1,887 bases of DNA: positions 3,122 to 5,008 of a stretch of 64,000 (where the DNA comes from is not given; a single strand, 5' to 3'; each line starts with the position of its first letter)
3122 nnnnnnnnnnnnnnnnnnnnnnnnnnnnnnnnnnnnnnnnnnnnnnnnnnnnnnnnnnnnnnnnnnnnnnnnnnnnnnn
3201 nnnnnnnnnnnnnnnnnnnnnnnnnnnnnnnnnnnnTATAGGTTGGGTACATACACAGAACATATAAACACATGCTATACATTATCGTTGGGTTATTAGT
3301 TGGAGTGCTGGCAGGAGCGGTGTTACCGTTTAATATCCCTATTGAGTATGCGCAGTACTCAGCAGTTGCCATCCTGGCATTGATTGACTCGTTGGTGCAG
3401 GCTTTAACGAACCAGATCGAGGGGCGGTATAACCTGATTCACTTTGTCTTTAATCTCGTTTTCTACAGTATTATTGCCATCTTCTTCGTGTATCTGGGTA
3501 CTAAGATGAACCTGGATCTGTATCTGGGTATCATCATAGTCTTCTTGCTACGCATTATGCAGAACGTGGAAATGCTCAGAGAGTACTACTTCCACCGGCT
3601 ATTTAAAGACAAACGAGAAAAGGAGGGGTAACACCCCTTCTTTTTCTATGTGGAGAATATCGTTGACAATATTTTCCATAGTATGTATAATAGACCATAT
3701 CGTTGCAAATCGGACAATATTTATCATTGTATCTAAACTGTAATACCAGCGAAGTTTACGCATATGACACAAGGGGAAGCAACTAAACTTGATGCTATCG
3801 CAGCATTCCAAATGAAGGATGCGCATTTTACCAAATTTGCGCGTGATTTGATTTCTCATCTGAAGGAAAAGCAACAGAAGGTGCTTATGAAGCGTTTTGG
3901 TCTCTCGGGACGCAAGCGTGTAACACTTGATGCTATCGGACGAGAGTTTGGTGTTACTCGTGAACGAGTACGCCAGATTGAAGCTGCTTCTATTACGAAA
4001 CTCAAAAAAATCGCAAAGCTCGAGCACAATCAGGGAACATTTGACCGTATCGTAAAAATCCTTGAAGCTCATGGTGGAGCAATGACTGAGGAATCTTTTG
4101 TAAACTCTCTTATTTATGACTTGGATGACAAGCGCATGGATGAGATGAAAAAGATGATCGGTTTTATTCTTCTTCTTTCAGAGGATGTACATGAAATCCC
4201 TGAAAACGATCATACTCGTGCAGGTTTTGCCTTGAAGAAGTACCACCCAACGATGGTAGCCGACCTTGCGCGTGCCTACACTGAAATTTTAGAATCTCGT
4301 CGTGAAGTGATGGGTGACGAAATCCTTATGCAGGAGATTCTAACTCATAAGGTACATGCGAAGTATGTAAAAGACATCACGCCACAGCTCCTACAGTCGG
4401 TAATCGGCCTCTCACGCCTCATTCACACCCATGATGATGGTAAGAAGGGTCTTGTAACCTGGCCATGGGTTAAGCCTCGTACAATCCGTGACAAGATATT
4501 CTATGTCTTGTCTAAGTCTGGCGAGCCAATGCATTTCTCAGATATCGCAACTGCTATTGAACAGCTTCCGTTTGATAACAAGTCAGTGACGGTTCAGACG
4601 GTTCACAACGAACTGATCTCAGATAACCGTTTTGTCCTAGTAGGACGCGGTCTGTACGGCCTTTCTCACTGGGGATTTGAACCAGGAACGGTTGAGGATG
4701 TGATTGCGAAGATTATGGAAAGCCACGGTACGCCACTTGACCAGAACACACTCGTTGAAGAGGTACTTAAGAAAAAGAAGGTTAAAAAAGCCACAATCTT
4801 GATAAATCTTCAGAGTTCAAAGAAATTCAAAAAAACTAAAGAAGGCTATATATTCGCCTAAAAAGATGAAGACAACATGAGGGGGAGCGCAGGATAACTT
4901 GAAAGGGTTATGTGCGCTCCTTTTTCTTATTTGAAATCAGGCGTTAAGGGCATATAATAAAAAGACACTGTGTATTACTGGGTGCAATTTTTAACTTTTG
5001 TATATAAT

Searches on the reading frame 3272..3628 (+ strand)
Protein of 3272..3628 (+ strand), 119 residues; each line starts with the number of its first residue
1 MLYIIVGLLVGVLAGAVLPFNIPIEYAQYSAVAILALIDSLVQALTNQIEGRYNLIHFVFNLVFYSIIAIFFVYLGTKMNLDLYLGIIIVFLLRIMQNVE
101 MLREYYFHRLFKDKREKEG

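Call 9: search_protein_families(library=pfam, proteins=[window:3272-3628:+], max_evalue=0.01)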
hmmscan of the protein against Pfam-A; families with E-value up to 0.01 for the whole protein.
window:3272-3628:+ (119 aa): 1 family
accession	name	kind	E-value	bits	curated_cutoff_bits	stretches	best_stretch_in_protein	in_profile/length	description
PF06947.17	DUF1290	-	1.1e-17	64.4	24.4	1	22-107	1-86/86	Protein of unknown function (DUF1290)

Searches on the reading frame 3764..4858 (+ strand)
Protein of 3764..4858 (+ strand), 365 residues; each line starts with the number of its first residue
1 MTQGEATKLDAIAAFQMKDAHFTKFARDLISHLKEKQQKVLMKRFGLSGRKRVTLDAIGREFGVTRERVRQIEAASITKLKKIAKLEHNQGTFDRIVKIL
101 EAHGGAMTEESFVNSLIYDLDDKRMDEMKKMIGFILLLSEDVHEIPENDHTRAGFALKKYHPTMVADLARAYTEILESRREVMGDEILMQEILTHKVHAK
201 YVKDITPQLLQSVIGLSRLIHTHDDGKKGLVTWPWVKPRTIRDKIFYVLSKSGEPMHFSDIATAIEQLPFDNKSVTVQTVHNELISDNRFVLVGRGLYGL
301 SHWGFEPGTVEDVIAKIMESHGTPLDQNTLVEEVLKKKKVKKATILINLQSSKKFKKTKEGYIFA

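Call 9: search_protein_families(library=pfam, proteins=[window:3764-4858:+], max_evalue=0.01)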
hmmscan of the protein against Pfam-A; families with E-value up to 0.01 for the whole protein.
window:3764-4858:+ (365 aa): 3 families
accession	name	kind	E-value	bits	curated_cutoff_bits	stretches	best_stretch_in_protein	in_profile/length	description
PF04545.22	Sigma70_r4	-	1.2e-11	44.4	24.1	1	30-82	2-50/50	Sigma-70, region 4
PF05066.19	HARE-HTH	-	6.5e-10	39.7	25.9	1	240-303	2-71/71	HB1, ASXL, restriction endonuclease HTH domain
PF22634.1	POL2_thumb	-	0.0071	16.8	27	0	164-220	31-87/178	DNA polymerase epsilon catalytic subunit A, thumb domain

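Call 66: search_protein_families(library=ncbifam, proteins=[window:3764-4858:+], max_evalue=0.001)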
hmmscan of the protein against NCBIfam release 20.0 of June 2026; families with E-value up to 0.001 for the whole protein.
window:3764-4858:+ (365 aa): 26 families (the best 25 are shown)
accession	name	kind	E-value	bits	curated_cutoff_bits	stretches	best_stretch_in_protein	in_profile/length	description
NF041931.2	MzaA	equivalog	1.8e-17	63.5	800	1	10-83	631-704/726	MZA anti-phage system associated sigma-70 family RNA polymerase sigma factor MzaA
TIGR02394.1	rpoS_proteo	equivalog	4.2e-16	59.3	378.7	1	16-86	206-276/285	RNA polymerase sigma factor RpoS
NF004207.0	PRK05657.1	equivalog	3.1e-15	56.4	394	1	17-85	250-318/329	RNA polymerase sigma factor RpoS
TIGR02393.1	RpoD_Cterm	equivalog_domain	3.2e-14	53.1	354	1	23-85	167-229/238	RNA polymerase sigma factor RpoD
NF004208.0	PRK05658.1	equivalog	3.5e-14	52.7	555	1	22-82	558-618/631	RNA polymerase sigma factor RpoD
TIGR02997.1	Sig70-cyanoRpoD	subfamily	3.3e-13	49.6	384.5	1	26-81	243-298/298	RNA polymerase sigma factor, RpoD/SigA family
NF005920.0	PRK07921.1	subfamily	8.5e-13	48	464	1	26-84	260-318/328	RNA polymerase sigma factor SigB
NF006666.0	PRK09210.1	equivalog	1.1e-12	48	572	1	27-83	303-359/370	RNA polymerase sigma factor RpoD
NF004561.0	PRK05901.1-3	equivalog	1.9e-11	43.8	582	1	27-82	470-525/537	RNA polymerase sigma factor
TIGR04567.1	RNAP_delt_lowGC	equivalog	5.9e-11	42.4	42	1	244-303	8-70/83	DNA-directed RNA polymerase subunit delta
NF005642.0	PRK07405.1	subfamily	2e-10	40.4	524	1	28-83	253-308/318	RNA polymerase sigma factor SigD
NF004562.0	PRK05901.1-4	equivalog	2.3e-10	39.6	779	1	27-84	487-544/571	RNA polymerase sigma factor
NF004560.0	PRK05901.1-1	equivalog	4.3e-10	39.3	711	1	28-82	450-504/516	RNA polymerase sigma factor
NF004566.0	PRK05901.2-4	equivalog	7.9e-10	38.5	531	1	32-86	381-436/448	RNA polymerase sigma factor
NF005643.0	PRK07406.1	equivalog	2.2e-09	36.9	500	1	29-82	332-385/397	RNA polymerase sigma factor RpoD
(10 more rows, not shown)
